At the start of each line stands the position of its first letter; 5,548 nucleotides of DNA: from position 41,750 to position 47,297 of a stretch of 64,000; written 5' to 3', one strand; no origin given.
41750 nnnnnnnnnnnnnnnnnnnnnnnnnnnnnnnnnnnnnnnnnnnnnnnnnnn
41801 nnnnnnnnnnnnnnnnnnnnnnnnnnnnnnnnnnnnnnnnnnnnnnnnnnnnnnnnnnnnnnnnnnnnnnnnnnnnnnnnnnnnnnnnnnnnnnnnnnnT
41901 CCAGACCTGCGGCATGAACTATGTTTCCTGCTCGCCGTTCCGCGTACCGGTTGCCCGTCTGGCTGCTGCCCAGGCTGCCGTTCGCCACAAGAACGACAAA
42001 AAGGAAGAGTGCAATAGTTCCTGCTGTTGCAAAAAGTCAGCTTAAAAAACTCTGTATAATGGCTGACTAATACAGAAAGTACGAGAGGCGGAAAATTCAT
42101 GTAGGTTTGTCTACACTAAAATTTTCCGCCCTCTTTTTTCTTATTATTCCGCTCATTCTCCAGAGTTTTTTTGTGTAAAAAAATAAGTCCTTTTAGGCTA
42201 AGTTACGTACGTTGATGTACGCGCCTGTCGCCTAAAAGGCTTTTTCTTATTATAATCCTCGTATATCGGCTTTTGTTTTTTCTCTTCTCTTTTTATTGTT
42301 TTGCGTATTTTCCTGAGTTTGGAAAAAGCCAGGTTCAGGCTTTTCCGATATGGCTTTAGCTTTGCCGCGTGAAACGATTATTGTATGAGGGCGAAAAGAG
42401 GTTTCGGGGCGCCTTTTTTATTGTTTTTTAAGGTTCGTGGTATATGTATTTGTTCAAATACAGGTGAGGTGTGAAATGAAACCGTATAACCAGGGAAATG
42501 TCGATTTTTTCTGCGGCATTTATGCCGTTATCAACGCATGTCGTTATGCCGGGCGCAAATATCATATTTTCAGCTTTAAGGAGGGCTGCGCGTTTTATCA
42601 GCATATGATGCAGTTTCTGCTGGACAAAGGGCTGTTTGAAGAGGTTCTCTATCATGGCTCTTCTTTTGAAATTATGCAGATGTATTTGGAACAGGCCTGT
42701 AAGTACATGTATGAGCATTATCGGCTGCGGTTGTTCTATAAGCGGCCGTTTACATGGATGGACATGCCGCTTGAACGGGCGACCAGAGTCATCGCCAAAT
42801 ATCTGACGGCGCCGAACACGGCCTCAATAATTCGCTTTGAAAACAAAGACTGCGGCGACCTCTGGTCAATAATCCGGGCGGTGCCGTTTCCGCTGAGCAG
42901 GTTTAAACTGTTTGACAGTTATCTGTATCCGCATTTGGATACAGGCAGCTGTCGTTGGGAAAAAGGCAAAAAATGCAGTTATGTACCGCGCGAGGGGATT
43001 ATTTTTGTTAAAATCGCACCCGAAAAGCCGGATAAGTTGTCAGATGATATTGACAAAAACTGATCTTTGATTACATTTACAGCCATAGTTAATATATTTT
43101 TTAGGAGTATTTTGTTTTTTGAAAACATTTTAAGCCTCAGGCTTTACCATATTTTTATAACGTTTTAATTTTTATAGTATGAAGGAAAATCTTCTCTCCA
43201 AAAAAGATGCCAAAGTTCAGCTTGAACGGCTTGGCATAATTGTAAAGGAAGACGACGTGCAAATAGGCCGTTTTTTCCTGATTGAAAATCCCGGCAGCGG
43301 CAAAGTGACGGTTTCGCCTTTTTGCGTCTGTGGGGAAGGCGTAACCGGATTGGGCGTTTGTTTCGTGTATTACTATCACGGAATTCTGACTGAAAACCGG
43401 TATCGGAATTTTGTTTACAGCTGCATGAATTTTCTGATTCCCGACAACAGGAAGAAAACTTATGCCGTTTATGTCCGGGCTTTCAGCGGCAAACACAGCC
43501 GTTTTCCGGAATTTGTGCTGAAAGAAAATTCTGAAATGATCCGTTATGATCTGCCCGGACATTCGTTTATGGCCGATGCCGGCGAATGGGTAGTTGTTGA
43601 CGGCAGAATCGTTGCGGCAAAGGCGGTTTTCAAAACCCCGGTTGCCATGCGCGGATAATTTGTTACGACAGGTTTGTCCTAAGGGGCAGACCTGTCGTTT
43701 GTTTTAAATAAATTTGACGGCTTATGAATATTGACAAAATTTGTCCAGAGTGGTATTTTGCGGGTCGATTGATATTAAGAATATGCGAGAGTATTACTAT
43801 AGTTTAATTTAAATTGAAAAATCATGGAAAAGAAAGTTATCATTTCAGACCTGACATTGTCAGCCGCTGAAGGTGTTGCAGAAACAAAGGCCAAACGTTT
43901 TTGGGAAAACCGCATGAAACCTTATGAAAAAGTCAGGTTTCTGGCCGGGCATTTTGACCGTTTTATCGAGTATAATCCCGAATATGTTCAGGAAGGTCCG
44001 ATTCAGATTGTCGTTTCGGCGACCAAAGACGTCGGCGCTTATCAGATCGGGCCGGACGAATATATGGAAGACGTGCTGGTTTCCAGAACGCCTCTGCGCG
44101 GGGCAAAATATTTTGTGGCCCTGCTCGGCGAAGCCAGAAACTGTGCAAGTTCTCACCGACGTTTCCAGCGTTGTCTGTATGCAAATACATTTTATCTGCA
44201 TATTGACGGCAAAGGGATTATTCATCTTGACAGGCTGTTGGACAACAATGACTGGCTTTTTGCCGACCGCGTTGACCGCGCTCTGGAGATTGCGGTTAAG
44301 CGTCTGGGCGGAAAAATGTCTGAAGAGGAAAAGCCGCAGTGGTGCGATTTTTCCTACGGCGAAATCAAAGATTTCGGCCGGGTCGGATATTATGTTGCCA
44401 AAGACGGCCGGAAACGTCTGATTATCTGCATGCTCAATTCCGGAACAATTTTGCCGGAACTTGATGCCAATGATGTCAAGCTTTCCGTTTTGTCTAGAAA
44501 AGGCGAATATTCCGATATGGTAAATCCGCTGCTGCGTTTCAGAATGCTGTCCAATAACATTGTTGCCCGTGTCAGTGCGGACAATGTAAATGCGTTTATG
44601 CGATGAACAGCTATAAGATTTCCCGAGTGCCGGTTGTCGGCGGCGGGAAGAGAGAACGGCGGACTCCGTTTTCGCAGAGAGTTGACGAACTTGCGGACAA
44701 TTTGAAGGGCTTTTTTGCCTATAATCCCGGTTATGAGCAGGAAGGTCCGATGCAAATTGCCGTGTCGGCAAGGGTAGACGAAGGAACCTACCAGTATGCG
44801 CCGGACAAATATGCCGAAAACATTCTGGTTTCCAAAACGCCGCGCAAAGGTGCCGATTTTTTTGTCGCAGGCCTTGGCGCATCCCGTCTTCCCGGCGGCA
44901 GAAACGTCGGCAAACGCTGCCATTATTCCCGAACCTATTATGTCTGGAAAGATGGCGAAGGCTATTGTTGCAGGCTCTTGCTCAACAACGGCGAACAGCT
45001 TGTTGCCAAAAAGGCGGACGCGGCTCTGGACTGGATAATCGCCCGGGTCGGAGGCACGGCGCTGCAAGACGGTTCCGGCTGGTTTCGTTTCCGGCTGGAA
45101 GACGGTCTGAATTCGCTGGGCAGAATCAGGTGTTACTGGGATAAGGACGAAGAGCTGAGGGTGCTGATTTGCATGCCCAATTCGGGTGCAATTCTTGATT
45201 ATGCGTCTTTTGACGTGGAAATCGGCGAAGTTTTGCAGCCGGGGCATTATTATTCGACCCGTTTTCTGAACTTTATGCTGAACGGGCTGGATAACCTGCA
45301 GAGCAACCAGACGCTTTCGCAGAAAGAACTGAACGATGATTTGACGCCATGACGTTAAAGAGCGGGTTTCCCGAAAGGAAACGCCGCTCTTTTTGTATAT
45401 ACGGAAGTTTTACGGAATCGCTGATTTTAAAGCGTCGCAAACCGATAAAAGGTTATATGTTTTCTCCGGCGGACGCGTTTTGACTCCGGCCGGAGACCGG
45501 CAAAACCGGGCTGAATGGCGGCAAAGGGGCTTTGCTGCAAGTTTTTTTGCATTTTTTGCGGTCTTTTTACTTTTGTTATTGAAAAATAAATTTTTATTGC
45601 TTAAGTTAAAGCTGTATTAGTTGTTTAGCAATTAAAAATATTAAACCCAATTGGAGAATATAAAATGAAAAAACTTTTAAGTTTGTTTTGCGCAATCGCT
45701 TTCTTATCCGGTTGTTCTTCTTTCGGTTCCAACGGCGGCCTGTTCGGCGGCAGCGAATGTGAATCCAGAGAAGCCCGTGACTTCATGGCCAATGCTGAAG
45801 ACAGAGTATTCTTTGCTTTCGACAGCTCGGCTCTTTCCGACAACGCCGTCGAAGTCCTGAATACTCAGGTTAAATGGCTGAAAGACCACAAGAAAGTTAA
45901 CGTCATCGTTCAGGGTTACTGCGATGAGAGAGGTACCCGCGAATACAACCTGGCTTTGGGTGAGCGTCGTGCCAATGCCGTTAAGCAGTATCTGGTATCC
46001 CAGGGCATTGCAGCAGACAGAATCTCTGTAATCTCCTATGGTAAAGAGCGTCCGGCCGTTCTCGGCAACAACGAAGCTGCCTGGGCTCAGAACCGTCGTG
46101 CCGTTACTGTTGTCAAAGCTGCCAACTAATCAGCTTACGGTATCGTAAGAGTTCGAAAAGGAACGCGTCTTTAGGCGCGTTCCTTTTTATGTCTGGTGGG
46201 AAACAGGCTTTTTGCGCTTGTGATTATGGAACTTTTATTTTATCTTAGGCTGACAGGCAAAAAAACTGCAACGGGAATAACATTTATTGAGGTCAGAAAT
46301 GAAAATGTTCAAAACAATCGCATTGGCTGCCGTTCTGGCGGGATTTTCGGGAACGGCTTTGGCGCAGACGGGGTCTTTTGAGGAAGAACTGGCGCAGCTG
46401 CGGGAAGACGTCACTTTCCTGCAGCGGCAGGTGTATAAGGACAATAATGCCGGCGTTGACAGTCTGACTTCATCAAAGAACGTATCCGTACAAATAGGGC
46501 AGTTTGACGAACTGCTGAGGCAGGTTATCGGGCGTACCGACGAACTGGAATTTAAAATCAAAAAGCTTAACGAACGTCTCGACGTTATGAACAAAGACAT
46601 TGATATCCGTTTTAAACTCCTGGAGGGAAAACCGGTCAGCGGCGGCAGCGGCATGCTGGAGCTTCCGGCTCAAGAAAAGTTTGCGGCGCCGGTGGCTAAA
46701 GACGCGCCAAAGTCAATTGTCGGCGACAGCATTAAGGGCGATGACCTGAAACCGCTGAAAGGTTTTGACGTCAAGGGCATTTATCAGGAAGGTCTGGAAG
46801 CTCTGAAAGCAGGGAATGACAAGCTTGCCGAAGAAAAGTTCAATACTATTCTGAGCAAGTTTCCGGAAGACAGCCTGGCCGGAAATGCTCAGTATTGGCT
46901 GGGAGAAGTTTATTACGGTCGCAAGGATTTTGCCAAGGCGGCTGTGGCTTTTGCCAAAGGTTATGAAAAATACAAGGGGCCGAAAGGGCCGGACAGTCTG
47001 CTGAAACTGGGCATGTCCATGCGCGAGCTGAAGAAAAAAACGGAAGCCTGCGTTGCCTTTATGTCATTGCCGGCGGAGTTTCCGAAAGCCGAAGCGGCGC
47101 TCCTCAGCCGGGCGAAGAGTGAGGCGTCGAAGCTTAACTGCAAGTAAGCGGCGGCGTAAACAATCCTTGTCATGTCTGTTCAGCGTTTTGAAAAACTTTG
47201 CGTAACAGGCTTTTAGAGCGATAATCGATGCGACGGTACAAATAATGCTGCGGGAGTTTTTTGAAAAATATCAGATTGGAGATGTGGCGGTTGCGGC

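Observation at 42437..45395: Orphan four-gene block between ppdK and pal, including a translationally coupled paralog pair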

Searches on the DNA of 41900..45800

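Call 95: search_rna_families(source=window, start=41900, end=45800, threshold=evalue, max_evalue=1)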
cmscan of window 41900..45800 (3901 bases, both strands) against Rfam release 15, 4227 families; matches with E-value up to 1: 2.
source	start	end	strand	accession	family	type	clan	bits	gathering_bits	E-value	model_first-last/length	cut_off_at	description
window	44098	44225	+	RF00398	SNORA15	Gene; snRNA; snoRNA; HACA-box;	-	23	47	0.48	1-137/137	no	Small nucleolar RNA SNORA15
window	44193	44271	-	RF00223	IRES_Bip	Cis-reg; IRES;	-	15.9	40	0.086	1-263/263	no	bip internal ribosome entry site (IRES)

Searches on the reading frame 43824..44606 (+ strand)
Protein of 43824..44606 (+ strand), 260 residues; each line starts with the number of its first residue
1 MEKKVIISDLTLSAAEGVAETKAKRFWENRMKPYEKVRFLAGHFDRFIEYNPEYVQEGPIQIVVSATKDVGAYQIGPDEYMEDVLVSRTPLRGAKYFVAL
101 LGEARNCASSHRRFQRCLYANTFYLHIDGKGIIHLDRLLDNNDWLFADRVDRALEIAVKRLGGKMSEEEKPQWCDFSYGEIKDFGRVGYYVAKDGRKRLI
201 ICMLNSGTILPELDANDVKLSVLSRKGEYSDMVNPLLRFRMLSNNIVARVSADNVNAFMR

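Call 3: search_protein_families(library=pfam, proteins=[window:43824-44606:+], max_evalue=1)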
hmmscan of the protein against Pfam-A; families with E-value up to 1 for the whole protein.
window:43824-44606:+ (260 aa): 0 families

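Call 4: search_protein_families(library=ncbifam, proteins=[window:43824-44606:+], max_evalue=1)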
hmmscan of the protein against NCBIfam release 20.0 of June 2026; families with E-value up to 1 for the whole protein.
window:43824-44606:+ (260 aa): 0 families

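Call 6: search_protein_families(library=phrogs, proteins=[window:43824-44606:+], max_evalue=1)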
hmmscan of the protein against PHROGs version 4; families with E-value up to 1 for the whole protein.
window:43824-44606:+ (260 aa): 0 families

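Call 7: search_protein_families(library=padloc, proteins=[window:43824-44606:+], max_evalue=1)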
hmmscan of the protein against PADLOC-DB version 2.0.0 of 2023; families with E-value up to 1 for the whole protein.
window:43824-44606:+ (260 aa): 0 families

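Call 10: find_homologous_proteins(query=window:43824-44603:+)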
Query window:43824-44603:+ (260 aa): 20 proteins with E <= 0.001 among 587 candidates.
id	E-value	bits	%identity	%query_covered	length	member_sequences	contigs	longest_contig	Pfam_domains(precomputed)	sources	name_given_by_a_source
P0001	9.4e-171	584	99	100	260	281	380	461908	-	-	-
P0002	4.5e-126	437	72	100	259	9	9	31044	-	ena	-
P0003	2.4e-107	376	68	100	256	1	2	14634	-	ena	-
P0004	1.9e-104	367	100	63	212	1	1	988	-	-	-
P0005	6.9e-103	362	93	68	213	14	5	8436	-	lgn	-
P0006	8.8e-99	348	93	63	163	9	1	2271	-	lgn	-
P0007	1.5e-93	331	100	57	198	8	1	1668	-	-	-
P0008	2.2e-92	327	55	99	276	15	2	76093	-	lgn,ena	-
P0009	2.3e-92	327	57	98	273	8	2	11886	-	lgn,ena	-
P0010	2.8e-91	324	54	99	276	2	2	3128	-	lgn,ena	-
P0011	3.5e-91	323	55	99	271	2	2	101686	-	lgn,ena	-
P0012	1.5e-90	321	97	56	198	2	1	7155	-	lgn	-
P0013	1.2e-89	318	55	99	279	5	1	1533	-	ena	-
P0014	1.4e-89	318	95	56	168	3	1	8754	-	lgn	-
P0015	5.5e-88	313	54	99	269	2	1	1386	-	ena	-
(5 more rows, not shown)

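Call 32: predict_structure(alignment_id=A1)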
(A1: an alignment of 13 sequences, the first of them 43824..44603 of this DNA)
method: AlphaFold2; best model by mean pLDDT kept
length: 260 residues; sequences in the alignment: 13
mean_pLDDT: 68.2   pTM: 0.73
mean pLDDT of the five models: 68.2, 66.6, 66.0, 65.4, 64.6
residues with pLDDT >= 90: 53; 70-90: 101; 50-70: 24; < 50: 82
segments of 3 or more residues with pLDDT < 50: 1-29, 90-115, 224-237, 249-260
pLDDT, mean of each block of 10 residues (from residue 1): 28 25 37 86 88 84 68 75 68 37 38 54 90 91 87 95 91 84 86 93 81 88 51 47 66 34
secondary structure, 60 per line:
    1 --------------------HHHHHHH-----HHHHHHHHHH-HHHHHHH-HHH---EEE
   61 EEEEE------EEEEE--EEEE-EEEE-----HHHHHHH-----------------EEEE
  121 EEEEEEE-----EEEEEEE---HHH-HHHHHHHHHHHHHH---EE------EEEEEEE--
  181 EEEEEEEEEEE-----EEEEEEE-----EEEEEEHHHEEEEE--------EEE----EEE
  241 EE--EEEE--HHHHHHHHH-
elements in order: H21-27 H33-42 H44-50 E58-65 E72-76 E79-82 E84-87 H93-99 E117-127 E133-139 H147-160 E172-178 E181-191 E197-203 E209-214 E218-222 E231-233 E238-242 E245-248 H251-259

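Call 34: search_protein_representatives(alignment_id=A1)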
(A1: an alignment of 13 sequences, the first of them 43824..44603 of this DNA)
Query: 13 sequences, 264 profile positions. Proteins with E-value up to 0.001 (for the whole library): 39; up to 1e-10: 16; up to 1e-30: 11. The best 39 are listed.
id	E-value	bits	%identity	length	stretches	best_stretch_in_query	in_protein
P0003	8.3e-122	422.0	-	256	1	2-263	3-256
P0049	2.9e-83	295.6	-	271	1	1-258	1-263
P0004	8.9e-82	290.7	-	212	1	2-193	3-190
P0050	3.4e-79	282.3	-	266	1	1-260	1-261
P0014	2.8e-74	266.2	-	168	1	36-183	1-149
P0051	1.4e-69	250.8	-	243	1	34-253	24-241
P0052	1.5e-64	234.3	-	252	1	7-249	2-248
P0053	1.6e-53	198.1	-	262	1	32-254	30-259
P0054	3.9e-45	170.6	-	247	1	30-253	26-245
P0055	4.7e-42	160.5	-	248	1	19-228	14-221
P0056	1.0e-41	159.4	-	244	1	27-230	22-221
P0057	5.2e-30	121.0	-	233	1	26-230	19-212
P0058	3.9e-26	108.3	-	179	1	6-106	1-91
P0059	1.1e-25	106.9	-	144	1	6-103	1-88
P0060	1.3e-24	103.4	-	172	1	155-251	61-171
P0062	1.1e-10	57.6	-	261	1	28-232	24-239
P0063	4.0e-10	55.8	-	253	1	23-223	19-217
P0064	6.9e-09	51.8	-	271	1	26-220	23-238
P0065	8.5e-09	51.5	-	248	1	26-251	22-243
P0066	3.1e-08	49.6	-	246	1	27-230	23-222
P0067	1.8e-07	47.1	-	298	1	73-170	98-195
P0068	1.2e-06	44.5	-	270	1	21-214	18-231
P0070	3.4e-05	39.7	-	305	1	38-222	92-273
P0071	4.1e-05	39.4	-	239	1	21-228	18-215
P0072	4.4e-05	39.3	-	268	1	23-174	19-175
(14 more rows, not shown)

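Call 35: search_protein_families(library=pfam, proteins=[P0062, P0063, P0064, P0065, P0066, P0067, P0068, P0070, P0071, P0072], max_evalue=1)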
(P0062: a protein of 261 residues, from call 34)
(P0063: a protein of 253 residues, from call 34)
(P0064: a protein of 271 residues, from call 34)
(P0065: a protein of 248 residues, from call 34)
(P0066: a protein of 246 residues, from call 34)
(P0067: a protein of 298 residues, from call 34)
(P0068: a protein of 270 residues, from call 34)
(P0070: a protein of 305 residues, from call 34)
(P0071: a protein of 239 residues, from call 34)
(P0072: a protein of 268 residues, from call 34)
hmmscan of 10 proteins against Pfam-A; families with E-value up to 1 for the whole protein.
P0062 (261 aa): 2 families
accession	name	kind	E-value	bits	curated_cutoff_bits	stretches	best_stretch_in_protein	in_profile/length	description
PF00900.26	Ribosomal_S4e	-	0.053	13.7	25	0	193-235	26-66/75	Ribosomal family S4e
PF14289.11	DUF4369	-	0.12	13.4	25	1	173-223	21-72/91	Domain of unknown function (DUF4369)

P0063 (253 aa): 0 families

P0064 (271 aa): 1 family
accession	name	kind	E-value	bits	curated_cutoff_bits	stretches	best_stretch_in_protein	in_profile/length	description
PF12920.12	TcdA_TcdB_pore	-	0.001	17.9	27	1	85-148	258-322/655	TcdA/TcdB pore forming domain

P0065 (248 aa): 0 families

P0066 (246 aa): 0 families

P0067 (298 aa): 1 family
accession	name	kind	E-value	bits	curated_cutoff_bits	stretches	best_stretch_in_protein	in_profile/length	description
PF00052.24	Laminin_B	-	0.069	13.5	22.4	1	99-171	25-96/136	Laminin B (Domain IV)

P0068 (270 aa): 1 family
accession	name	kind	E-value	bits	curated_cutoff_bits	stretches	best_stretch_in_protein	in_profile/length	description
PF22814.2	WelO5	-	0.088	12.8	27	1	20-76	75-133/277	Carrier-protein-independent halogenase WelO5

P0070 (305 aa): 1 family
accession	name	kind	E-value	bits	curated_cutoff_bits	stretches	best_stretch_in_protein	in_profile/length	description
PF04689.18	S1FA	-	0.08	13.5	21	1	52-100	16-58/66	DNA binding protein S1FA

P0071 (239 aa): 1 family
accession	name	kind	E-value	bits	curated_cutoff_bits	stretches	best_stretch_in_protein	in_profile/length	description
PF04417.17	DUF501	-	0.046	14.1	23.8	0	130-175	26-71/139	Protein of unknown function (DUF501)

P0072 (268 aa): 1 family
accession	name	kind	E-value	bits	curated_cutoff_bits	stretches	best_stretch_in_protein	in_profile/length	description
PF24370.1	DUF7526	-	0.078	13.4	27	1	116-162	22-65/88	Family of unknown function (DUF7526)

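Call 36: fold_search(model_id=the predicted structure, library=pdb)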
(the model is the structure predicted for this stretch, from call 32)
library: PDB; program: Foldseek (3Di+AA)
matches with E <= 10: 602; with E <= 0.001: 0
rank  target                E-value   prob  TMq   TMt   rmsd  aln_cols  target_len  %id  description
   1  3go5                  4.1e-02  0.08  0.12  0.12  13.4       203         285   14  Crystal structure of a multidomain protein with nucleic acid binding domains (sp_0946) from streptococcus pneumoniae tig (released 2009-04-07)
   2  8h5y_A                8.1e-02  0.08  0.11  0.06  17.2       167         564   14  Crystal structure of RadD- ADP complex (released 2023-10-18)
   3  6y2q_A                1.6e-01  0.07  0.11  0.09  18.3       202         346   12  Escherichia coli RnlA endoribonuclease (released 2021-05-12)
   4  9a5z_A                1.8e-01  0.18  0.16  0.24  14.8       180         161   13  Integrative model of YPMB-MREC by crosslinking MS and deep learning (released 2024-09-18)
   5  2gu3                  2.2e-01  0.25  0.19  0.36  14.9       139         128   13  YpmB protein from Bacillus subtilis (released 2006-05-30)
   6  9n9q_G                2.2e-01  0.04  0.12  0.04  17.1       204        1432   13  Cryo-EM structure of the RNA-guided transcription complex (released 2025-12-24)
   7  5ohn_A                2.2e-01  0.02  0.09  0.08  20.5       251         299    8  Crystal structure of USP30 in covalent complex with ubiquitin propargylamide (low resolution) (released 2017-09-20)
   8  1o7l_A                2.4e-01  0.04  0.11  0.11  18.2       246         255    9  Molybdate-activated form of ModE from Escherichia coli (released 2003-02-20)
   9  9lyf                  2.4e-01  0.02  0.10  0.08  19.9       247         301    7  Structure-based Discovery of Novel non-Covalent Small Molecule Inhibitors of USP30 (released 2025-05-21)
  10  8h5z_B                2.6e-01  0.03  0.09  0.05  16.9       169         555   14  Crystal structure of RadD/ATP analogue complex (released 2023-10-18)
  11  6y2p_A                2.8e-01  0.06  0.11  0.09  18.7       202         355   11  Escherichia coli RnlA-RnlB Toxin-Antitoxin System. (released 2021-04-14)
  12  1o7l_C                2.8e-01  0.03  0.10  0.10  17.3       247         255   10  Molybdate-activated form of ModE from Escherichia coli (released 2003-02-20)
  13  7st9_F                3.0e-01  0.04  0.12  0.11  19.5       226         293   13  Open state of Rad24-RFC:9-1-1 bound to a 5' ss/dsDNA junction (released 2022-03-23)
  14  1b9n_A                3.5e-01  0.04  0.12  0.12  16.3       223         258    9  REGULATOR FROM ESCHERICHIA COLI (released 2000-03-15)
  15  1o7l_B                3.5e-01  0.03  0.09  0.09  16.3       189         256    9  Molybdate-activated form of ModE from Escherichia coli (released 2003-02-20)
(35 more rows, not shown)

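Call 37: find_encoding_contigs(protein=P0062, flank=8000, max_places=3)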
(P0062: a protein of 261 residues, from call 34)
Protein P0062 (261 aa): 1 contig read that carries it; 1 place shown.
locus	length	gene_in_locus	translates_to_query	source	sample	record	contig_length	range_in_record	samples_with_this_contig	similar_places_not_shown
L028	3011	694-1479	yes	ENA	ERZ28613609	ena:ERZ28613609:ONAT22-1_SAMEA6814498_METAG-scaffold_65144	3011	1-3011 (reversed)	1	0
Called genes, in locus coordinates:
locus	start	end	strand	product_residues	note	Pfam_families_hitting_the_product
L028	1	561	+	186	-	?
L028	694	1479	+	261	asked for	-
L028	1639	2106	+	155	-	PF00691:OmpA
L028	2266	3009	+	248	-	?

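Call 40: find_encoding_contigs(protein=P0063, flank=8000, max_places=3)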
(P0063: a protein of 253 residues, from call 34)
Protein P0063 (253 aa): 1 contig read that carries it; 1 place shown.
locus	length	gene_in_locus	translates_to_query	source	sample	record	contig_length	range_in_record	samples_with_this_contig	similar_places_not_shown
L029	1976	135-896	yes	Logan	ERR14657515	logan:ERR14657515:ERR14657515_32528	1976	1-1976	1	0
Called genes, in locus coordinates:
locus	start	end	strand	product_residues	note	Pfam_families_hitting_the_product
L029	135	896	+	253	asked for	-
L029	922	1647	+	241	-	-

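Call 41: find_encoding_contigs(protein=P0066, flank=8000, max_places=3)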
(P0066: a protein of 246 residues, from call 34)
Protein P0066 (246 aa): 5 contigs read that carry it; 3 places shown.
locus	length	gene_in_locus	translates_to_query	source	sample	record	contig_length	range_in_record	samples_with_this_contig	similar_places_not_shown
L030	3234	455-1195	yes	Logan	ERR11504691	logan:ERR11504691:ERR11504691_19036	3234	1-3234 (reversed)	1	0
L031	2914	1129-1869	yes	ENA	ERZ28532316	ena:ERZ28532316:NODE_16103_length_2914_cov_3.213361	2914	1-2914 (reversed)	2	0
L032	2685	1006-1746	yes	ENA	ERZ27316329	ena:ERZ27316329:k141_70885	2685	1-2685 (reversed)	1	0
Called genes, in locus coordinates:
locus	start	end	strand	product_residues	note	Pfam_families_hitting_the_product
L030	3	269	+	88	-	?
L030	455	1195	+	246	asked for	-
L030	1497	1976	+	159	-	PF00691:OmpA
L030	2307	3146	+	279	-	PF16331:TolA_bind_tri (faint), PF13525:YfiO (weak), PF07719:TPR_2 (faint), PF13174:TPR_6 (faint), PF13432:TPR_16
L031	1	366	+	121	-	?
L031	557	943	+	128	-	-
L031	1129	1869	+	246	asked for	-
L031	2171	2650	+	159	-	PF00691:OmpA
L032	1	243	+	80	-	?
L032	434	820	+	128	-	-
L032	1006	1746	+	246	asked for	-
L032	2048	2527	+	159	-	PF00691:OmpA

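Call 62: search_solved_structures(query=A5, max_evalue=10)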
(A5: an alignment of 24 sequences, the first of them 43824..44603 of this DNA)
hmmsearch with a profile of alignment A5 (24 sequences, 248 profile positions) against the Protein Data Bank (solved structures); distinct sequences matched with E-value up to 10: 4.
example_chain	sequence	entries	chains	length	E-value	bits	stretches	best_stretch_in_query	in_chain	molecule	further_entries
5b5w_U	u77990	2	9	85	0.083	15.4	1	150-203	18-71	Serine/threonine-protein kinase LATS1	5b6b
1gaq_A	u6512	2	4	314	0.71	12.4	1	67-96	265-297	FERREDOXIN-NADP+ REDUCTASE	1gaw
3w5u_A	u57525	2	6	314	0.73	12.3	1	67-96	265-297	Ferredoxin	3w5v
8ydm_B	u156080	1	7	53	2.1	10.8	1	133-152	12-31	Light-harvesting protein B-808/866 beta chain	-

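Call 75: search_dna_similar(query=window:43824-44603:+, collection=phages, mode=protein, max_evalue=0.01)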
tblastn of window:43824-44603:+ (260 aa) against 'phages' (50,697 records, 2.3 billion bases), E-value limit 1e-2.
No match.

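Call 78: fold_search(model_id=the predicted structure, library=viral)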
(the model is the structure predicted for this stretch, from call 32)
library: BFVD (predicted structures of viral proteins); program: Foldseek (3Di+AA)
matches with E <= 10: 839; with E <= 0.001: 0
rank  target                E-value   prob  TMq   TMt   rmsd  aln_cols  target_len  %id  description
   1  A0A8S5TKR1            1.8e-02  0.08  0.11  0.07  33.2       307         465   14  Uncharacterized protein [Podoviridae sp. ctz6O13]
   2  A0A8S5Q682            4.8e-02  0.38  0.18  0.06  11.3       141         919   14  Uncharacterized protein [Podoviridae sp. ctUT63]
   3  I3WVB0                4.8e-02  0.04  0.08  0.10  24.0       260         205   10  Uncharacterized protein [Acinetobacter phage ZZ1]
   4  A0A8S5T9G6            8.0e-02  0.15  0.17  0.22  15.1       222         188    9  Uncharacterized protein [Siphoviridae sp. ctGz830]
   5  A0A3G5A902            8.4e-02  0.05  0.12  0.13  16.2       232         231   10  Uncharacterized protein [Harvfovirus sp.]
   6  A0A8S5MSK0            8.9e-02  0.09  0.11  0.16  16.1       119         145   13  Uncharacterized protein [Siphoviridae sp. ctT3f41]
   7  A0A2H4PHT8            1.0e-01  0.12  0.14  0.20  14.6       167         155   11  (no name in the UniProt tables at hand)
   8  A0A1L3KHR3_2          1.1e-01  0.04  0.10  0.05  22.3       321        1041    9  (no name in the UniProt tables at hand)
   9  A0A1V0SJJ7            1.1e-01  0.05  0.13  0.04  28.6       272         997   10  DNA-directed DNA polymerase [Klosneuvirus KNV1]
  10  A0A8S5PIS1            1.2e-01  0.07  0.11  0.05  26.7       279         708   12  Pectate lyase (Fragment) [Podoviridae sp. ctHkH8]
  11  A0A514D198            1.2e-01  0.04  0.12  0.05  25.8       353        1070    7  RNA-dependent RNA polymerase (Fragment) [Picornavirales sp.]
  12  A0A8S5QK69            1.2e-01  0.04  0.10  0.04  29.8       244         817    6  Tail protein [Siphoviridae sp. ctNYt19]
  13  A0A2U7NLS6            1.4e-01  0.13  0.17  0.25  14.6       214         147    7  Uncharacterized protein [Pseudomonas phage PspYZU05]
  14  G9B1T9                1.4e-01  0.07  0.14  0.16  15.5       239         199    8  Gp188 [Bacillus phage W.Ph.]
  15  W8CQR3                1.5e-01  0.03  0.12  0.14  36.4       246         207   10  (no name in the UniProt tables at hand)
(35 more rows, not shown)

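Call 81: find_related_loci(query=A1, collection=genome_contigs, flank=3000)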
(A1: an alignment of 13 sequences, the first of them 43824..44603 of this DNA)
Query A1 (260 aa) in genome_contigs; peptide patterns used: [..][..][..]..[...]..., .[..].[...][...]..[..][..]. (x = any residue, [..] = any of these).
58 stretches matched a pattern; 5 encode a relative of the query (tblastn E <= 1e-3); 5 distinct loci.
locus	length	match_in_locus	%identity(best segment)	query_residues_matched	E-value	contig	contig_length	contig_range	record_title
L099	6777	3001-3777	72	1-260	3e-135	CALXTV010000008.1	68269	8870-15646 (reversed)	MAG: uncultured Alphaproteobacteria bacterium isolate BRZ_LG__bin14 genome assembly, contig: BRZ_LG__NODE_559_length_682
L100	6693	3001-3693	59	29-260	1e-99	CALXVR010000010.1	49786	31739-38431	MAG: uncultured Alphaproteobacteria bacterium isolate BRZ_SB__bin123 genome assembly, contig: BRZ_SB__NODE_864_length_49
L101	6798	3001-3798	57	1-257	2e-99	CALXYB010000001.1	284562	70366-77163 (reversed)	MAG: uncultured Alphaproteobacteria bacterium isolate BRZ_DL__bin79 genome assembly, contig: BRZ_DL__NODE_27_length_2845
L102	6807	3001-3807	55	3-260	3e-97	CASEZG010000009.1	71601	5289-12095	uncultured proteobacterium isolate O35_L1_319319_idba_bin.187 genome assembly, contig: O35_L1_319319_idba_bin.187.fa_sca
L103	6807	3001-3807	54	1-257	2e-95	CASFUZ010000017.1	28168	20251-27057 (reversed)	uncultured proteobacterium isolate O15_L1_384384_idba_bin.74 genome assembly, contig: O15_L1_384384_idba_bin.74.fa_scaff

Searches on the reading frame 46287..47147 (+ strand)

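Call 110: search_protein_families(library=ncbifam, proteins=[window:46287-47147:+], max_evalue=1e-10)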
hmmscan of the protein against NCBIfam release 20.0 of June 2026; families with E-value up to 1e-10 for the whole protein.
window:46287-47147:+ (286 aa): 2 families
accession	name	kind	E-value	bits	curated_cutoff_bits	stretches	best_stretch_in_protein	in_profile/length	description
TIGR02795.1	tol_pal_ybgF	equivalog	2.8e-30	105.4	90.1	1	165-277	5-118/119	tol-pal system protein YbgF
NF008068.0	PRK10803.1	equivalog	3e-13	50.3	383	1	179-277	160-259/263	cell division protein CpoB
